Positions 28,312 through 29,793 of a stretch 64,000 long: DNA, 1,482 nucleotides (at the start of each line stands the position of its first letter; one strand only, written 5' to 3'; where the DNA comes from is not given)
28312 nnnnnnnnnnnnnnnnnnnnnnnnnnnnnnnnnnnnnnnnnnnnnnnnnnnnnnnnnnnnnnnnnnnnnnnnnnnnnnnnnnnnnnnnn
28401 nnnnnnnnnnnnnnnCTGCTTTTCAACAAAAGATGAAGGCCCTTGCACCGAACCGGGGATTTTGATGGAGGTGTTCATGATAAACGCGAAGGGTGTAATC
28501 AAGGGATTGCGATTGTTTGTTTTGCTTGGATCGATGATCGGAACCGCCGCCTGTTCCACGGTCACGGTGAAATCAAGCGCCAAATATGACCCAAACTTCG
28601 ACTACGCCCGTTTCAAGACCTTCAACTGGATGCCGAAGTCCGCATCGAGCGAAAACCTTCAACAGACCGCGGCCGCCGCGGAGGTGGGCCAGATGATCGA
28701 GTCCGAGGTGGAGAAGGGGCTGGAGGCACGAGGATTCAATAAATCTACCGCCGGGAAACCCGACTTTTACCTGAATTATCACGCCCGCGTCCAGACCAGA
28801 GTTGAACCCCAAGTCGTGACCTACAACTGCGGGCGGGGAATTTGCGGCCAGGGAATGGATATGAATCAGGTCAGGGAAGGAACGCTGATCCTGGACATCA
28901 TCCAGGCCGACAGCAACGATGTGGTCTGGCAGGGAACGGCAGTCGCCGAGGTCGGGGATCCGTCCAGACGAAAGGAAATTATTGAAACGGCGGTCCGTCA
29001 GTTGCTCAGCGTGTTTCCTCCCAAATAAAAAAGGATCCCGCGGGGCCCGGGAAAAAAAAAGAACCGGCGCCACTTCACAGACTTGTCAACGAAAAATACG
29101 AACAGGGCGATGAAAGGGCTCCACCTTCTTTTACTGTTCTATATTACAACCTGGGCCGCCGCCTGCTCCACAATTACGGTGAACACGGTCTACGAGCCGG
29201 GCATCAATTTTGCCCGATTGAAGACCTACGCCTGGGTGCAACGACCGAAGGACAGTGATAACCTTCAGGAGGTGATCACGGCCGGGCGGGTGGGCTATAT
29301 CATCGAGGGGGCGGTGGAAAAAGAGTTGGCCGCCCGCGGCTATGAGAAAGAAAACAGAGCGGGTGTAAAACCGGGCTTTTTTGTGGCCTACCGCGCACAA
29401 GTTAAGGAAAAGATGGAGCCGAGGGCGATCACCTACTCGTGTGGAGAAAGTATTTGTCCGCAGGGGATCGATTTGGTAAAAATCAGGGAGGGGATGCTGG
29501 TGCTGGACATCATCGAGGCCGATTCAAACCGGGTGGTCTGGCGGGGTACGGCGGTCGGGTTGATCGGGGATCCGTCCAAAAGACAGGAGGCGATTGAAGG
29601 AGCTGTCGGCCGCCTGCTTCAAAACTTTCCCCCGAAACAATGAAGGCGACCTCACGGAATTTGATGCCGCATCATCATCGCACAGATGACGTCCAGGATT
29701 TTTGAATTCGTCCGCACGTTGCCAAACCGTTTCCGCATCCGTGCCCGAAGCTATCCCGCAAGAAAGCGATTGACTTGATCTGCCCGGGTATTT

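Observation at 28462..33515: Tandem array of paralogous lipoproteins with a conserved Cys pair, embedded with a NarL-type two-component system and an orphan receiver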

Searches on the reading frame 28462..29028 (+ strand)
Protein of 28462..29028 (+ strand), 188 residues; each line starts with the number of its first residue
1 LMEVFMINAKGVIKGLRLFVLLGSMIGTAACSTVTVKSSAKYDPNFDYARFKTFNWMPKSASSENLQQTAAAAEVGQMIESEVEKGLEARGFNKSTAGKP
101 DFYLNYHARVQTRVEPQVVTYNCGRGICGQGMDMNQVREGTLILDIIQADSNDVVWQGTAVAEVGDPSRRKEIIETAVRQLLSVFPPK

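Call 3: search_protein_families(library=pfam, proteins=[window:28462-29028:+], max_evalue=0.01)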
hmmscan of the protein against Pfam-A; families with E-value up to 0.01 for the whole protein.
window:28462-29028:+ (188 aa): 1 family
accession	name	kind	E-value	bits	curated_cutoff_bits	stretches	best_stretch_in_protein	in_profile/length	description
PF13590.11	DUF4136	-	1.4e-29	103.9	32.8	1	40-187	3-152/152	Domain of unknown function (DUF4136)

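Call 6: search_protein_families(library=ncbifam, proteins=[window:28462-29028:+], max_evalue=0.1)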
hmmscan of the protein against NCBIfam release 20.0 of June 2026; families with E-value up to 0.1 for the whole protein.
window:28462-29028:+ (188 aa): 0 families

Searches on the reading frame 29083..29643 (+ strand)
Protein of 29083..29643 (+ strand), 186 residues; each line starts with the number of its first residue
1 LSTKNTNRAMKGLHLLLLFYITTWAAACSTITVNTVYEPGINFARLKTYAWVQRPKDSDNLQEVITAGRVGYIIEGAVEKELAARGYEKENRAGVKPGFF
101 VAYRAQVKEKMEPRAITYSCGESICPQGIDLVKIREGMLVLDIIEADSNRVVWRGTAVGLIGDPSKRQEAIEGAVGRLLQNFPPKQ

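Call 3: search_protein_families(library=pfam, proteins=[window:29083-29643:+], max_evalue=0.01)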
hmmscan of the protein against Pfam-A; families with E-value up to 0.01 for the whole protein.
window:29083-29643:+ (186 aa): 1 family
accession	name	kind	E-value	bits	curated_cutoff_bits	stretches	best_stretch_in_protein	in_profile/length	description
PF13590.11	DUF4136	-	8.9e-26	91.6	32.8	1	33-184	1-152/152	Domain of unknown function (DUF4136)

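Call 6: search_protein_families(library=ncbifam, proteins=[window:29083-29643:+], max_evalue=0.1)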
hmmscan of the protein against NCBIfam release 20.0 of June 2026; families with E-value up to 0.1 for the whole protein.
window:29083-29643:+ (186 aa): 0 families
